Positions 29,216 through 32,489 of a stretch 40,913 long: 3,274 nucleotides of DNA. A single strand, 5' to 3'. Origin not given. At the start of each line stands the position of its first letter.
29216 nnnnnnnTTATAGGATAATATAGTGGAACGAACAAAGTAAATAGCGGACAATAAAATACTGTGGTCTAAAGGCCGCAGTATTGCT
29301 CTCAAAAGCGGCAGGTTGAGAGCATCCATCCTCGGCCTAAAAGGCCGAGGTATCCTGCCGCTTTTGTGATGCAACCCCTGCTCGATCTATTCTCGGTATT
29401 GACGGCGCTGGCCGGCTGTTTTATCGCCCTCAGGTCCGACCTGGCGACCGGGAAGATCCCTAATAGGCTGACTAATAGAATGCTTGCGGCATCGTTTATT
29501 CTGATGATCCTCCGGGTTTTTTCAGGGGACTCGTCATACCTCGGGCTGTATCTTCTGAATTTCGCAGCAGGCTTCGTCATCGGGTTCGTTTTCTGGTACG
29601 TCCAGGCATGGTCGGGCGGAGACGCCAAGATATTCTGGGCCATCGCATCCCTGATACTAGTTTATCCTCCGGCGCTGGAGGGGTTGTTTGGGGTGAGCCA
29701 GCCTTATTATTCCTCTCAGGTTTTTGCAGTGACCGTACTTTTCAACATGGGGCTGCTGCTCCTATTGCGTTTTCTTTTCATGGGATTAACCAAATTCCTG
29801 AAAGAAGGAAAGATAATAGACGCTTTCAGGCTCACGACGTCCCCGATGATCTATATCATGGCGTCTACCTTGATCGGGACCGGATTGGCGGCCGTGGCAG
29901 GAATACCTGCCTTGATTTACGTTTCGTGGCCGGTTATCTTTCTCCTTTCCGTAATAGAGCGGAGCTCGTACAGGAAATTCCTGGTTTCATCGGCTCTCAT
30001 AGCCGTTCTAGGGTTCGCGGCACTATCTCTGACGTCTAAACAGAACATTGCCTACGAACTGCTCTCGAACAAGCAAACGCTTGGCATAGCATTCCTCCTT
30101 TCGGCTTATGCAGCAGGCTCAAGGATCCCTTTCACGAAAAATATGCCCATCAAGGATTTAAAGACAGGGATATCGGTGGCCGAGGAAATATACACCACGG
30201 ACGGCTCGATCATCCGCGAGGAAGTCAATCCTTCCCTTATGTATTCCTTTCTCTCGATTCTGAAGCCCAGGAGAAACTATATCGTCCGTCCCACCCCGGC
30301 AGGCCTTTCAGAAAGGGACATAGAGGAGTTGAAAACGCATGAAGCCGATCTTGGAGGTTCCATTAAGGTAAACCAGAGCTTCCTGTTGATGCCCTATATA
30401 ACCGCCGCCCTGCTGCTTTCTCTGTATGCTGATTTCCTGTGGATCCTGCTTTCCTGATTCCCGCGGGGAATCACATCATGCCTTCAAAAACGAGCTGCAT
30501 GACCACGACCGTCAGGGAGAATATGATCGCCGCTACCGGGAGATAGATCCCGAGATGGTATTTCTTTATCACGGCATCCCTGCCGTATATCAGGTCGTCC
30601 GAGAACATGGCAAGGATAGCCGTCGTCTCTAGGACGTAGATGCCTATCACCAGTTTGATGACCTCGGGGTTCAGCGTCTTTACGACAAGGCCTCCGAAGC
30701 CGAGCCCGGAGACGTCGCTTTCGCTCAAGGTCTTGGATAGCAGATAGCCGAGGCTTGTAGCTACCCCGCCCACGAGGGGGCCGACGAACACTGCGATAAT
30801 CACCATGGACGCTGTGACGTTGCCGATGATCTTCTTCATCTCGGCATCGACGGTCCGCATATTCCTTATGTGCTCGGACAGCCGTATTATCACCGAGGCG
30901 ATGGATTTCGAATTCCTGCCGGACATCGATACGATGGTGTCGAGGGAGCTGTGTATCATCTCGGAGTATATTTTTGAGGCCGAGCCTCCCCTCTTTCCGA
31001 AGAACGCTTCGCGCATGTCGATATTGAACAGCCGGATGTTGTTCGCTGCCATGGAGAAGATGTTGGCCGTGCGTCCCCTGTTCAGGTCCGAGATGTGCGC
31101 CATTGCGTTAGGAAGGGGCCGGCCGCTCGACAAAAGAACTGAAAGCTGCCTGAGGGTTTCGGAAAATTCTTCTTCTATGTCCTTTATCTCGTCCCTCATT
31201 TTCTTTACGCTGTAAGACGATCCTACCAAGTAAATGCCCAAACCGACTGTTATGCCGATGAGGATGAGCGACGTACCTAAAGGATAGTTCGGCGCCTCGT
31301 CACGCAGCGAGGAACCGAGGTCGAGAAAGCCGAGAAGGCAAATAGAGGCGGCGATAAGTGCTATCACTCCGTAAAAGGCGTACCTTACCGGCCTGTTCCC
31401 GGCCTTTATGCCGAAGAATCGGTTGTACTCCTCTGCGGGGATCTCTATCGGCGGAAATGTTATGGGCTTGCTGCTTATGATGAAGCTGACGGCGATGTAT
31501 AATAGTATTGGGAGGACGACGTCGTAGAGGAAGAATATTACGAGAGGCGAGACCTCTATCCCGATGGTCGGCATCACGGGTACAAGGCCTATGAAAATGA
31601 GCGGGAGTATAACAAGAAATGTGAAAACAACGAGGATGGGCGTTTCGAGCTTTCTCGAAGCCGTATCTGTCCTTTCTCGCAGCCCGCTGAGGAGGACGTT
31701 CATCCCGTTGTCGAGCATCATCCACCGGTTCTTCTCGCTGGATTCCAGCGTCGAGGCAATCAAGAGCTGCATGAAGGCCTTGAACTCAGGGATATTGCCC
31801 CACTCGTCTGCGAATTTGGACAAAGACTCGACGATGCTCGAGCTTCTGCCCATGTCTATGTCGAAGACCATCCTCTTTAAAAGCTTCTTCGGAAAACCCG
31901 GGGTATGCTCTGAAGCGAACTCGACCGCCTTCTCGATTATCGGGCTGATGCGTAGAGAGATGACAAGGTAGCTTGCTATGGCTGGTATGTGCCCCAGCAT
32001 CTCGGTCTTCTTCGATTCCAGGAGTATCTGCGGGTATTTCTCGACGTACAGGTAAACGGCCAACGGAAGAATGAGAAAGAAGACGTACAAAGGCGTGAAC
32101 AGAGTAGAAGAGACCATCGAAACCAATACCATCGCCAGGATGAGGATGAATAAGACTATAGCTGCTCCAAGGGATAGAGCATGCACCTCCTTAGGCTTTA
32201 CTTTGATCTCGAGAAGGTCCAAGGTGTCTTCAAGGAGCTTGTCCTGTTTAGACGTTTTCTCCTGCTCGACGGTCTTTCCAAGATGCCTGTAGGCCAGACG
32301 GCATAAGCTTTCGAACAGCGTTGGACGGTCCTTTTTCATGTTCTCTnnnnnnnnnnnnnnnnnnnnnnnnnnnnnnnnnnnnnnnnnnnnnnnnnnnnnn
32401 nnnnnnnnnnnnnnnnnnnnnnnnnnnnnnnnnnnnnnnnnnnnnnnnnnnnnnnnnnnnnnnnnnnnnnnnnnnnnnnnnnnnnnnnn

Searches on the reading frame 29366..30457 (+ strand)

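Call 15: search_protein_families(library=pfam, proteins=[window:29366-30457:+], max_evalue=0.001)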
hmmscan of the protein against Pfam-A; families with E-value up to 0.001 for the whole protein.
window:29366-30457:+ (363 aa): 2 families
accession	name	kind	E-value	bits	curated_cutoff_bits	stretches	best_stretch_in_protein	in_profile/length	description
PF01478.23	Peptidase_A24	-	3.4e-06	27.9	26.5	1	15-100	4-86/104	Type IV leader peptidase family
PF06819.16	Arc_PepC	-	0.00031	21.3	23.4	0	255-324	23-97/110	Archaeal Peptidase A24 C-terminal Domain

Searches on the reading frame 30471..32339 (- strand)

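Call 15: search_protein_families(library=pfam, proteins=[window:30471-32339:-], max_evalue=0.001)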
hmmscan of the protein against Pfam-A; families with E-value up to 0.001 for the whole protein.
window:30471-32339:- (622 aa): 1 family
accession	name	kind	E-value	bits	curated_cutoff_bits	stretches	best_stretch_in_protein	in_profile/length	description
PF00482.28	T2SSF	-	1.4e-15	57.8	25.2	2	396-524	2-121/125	Type II secretion system (T2SS), protein F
